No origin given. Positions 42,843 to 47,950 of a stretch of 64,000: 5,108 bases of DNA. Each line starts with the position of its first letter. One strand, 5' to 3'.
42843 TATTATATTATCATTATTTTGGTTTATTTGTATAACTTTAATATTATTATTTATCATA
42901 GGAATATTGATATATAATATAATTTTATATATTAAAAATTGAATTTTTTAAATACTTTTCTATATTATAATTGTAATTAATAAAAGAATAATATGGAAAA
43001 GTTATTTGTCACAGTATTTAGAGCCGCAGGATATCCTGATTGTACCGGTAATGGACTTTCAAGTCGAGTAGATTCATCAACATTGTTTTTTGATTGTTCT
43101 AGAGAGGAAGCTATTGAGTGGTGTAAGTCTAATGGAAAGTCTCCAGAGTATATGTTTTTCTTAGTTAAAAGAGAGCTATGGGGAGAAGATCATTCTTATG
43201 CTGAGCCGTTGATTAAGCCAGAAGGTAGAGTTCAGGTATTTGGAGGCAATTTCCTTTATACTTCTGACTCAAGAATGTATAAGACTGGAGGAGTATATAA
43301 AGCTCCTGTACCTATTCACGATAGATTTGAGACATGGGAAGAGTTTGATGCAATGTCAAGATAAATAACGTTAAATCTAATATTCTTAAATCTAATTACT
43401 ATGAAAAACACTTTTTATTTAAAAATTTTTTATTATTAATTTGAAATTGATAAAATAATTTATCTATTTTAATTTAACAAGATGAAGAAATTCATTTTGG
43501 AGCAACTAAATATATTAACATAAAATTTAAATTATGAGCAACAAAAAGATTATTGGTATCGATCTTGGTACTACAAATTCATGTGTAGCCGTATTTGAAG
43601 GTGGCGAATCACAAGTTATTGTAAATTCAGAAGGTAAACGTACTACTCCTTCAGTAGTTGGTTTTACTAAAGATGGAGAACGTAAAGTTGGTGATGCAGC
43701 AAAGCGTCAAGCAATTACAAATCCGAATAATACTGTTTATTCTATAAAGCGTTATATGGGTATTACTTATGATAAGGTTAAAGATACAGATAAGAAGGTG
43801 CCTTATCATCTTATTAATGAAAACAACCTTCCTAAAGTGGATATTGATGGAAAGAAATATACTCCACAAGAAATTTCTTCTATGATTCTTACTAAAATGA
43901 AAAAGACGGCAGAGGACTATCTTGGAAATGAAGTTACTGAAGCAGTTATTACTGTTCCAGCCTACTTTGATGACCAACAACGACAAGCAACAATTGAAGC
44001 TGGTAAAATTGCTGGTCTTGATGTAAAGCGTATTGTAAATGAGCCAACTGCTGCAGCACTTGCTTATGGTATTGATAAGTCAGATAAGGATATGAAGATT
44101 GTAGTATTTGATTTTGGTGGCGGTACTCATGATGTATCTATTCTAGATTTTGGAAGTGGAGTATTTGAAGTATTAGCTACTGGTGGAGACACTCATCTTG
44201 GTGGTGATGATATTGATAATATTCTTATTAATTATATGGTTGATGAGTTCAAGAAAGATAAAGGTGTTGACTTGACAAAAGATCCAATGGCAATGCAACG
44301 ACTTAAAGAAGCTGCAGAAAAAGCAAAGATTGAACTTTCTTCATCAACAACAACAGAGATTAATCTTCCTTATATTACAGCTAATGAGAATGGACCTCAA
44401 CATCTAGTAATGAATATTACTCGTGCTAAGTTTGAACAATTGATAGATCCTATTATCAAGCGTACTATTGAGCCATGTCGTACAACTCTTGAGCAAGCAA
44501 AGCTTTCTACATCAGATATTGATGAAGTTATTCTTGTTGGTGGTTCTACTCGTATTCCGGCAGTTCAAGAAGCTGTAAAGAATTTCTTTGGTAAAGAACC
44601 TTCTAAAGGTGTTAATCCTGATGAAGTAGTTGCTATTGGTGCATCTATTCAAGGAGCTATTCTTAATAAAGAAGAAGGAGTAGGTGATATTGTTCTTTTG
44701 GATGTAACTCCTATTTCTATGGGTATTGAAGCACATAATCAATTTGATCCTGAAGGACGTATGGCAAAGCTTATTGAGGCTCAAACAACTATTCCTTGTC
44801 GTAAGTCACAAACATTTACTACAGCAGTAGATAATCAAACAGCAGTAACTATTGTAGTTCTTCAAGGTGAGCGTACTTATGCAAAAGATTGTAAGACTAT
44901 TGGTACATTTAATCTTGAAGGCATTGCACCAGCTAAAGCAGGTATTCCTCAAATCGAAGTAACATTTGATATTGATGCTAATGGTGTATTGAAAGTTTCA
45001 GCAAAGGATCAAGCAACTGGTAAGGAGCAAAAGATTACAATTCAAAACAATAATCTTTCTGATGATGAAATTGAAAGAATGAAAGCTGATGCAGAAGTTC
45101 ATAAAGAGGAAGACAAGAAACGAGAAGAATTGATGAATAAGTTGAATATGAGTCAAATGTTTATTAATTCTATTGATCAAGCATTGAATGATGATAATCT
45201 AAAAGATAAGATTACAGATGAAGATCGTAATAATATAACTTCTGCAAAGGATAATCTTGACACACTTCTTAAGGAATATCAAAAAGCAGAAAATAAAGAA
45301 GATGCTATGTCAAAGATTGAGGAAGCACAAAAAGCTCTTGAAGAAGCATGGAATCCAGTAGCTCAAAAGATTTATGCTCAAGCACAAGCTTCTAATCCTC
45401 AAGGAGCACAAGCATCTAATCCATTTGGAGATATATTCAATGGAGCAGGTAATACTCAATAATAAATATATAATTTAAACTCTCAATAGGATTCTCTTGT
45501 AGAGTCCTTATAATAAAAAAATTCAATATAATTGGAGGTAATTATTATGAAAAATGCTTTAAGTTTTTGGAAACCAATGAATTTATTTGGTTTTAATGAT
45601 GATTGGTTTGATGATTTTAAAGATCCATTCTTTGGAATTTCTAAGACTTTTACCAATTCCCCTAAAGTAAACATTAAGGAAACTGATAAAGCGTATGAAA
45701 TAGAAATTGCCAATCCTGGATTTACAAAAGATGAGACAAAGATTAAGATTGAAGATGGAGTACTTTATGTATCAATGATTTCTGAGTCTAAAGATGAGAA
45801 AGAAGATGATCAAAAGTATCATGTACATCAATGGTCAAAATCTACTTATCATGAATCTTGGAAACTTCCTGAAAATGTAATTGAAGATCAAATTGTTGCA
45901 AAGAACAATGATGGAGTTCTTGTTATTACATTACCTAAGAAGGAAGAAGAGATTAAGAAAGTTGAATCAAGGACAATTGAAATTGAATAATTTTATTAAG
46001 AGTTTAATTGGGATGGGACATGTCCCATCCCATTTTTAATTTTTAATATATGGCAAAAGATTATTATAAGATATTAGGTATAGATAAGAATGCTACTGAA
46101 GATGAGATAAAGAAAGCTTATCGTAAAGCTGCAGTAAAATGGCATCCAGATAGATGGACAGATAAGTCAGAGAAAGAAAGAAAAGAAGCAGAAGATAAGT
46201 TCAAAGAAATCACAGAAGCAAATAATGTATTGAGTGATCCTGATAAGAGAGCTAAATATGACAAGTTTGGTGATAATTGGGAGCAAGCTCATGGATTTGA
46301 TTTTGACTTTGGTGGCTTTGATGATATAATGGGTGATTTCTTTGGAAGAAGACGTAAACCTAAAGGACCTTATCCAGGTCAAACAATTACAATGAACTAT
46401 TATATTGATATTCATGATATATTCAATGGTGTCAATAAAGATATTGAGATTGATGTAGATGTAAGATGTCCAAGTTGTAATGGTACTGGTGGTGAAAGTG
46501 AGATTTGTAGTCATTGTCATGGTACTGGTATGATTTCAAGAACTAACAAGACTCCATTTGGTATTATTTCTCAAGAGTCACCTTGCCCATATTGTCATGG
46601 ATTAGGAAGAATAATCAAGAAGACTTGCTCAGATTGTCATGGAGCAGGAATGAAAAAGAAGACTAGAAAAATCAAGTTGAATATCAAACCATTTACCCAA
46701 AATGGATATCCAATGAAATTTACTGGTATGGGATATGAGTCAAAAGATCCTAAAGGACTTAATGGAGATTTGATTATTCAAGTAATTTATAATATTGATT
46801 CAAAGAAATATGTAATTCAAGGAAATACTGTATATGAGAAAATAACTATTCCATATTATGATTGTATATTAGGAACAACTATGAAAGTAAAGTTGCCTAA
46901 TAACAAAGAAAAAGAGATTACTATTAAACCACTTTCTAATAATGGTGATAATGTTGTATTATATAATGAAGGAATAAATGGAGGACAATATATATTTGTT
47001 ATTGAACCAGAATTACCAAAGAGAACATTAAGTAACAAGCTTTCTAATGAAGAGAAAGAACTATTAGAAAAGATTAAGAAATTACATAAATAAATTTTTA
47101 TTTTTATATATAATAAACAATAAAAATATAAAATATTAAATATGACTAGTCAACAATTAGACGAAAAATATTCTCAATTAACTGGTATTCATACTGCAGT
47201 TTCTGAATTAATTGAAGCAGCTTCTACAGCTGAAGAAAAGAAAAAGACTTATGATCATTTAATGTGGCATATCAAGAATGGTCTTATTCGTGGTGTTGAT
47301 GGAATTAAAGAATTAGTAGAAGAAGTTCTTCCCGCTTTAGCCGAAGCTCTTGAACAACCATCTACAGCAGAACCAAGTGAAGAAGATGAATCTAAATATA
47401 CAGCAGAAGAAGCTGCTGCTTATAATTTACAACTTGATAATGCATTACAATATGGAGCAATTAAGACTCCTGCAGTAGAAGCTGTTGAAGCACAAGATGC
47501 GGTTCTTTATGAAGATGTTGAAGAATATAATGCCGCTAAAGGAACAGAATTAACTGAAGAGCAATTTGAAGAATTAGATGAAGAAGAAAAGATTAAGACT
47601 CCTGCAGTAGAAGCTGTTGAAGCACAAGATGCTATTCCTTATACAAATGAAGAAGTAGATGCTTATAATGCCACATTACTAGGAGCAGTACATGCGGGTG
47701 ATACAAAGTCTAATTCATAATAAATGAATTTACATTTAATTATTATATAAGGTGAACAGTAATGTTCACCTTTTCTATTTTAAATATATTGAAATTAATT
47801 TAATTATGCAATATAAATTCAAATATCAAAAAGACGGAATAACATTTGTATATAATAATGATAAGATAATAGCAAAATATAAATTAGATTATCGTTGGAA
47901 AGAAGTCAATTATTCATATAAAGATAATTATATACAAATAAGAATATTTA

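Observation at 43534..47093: Complete DnaK-Hsp20-DnaJ chaperone cassette in a phage, with a distinct codon profile and the only clear Shine-Dalgarno sequence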

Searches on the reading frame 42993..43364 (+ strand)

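Call 6: search_protein_families(library=pfam, proteins=[window:42993-43364:+])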
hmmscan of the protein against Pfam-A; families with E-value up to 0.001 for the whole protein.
window:42993-43364:+ (123 aa): 0 families

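Call 86: search_protein_families(library=phrogs, proteins=[window:42993-43364:+], max_evalue=0.01)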
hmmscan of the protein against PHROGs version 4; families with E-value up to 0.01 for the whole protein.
window:42993-43364:+ (123 aa): 1 family
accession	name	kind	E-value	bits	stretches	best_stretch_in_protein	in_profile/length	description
phrog_6045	-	unknown function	0.00095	20.1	0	4-32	11-38/132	-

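Call 96: search_protein_families(library=ncbifam, proteins=[window:42993-43364:+], max_evalue=0.001)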
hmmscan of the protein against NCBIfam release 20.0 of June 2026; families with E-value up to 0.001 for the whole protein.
window:42993-43364:+ (123 aa): 0 families

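Call 97: search_protein_families(library=padloc, proteins=[window:42993-43364:+], max_evalue=0.001)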
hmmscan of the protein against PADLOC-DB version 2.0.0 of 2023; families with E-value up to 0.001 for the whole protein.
window:42993-43364:+ (123 aa): 0 families

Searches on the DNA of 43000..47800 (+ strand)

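Call 7: search_dna_similar(query=window:43000-47800:+, collection=phages, mode=near, max_rows=20)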
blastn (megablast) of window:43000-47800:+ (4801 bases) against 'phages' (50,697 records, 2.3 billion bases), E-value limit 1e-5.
Records with a match: 1; places in all: 1; records where one place covers at least 80% of the query: 0.
Best place of each record, by identity: 60-80% 1.
By first word of the organism name: uncultured 1.
By host as written in the record: - 1.
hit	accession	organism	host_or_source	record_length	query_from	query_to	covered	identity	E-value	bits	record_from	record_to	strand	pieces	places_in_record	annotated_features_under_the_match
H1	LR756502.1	uncultured phage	metagenomic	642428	855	1658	17%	73.0%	2e-61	244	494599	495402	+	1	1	record has no annotation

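Call 34: search_rna_families(sources=[L052, L094], threshold=evalue, max_evalue=0.1)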
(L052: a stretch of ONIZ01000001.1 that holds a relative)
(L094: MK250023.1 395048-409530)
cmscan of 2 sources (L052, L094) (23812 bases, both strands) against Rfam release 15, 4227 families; matches with E-value up to 0.1: 0.
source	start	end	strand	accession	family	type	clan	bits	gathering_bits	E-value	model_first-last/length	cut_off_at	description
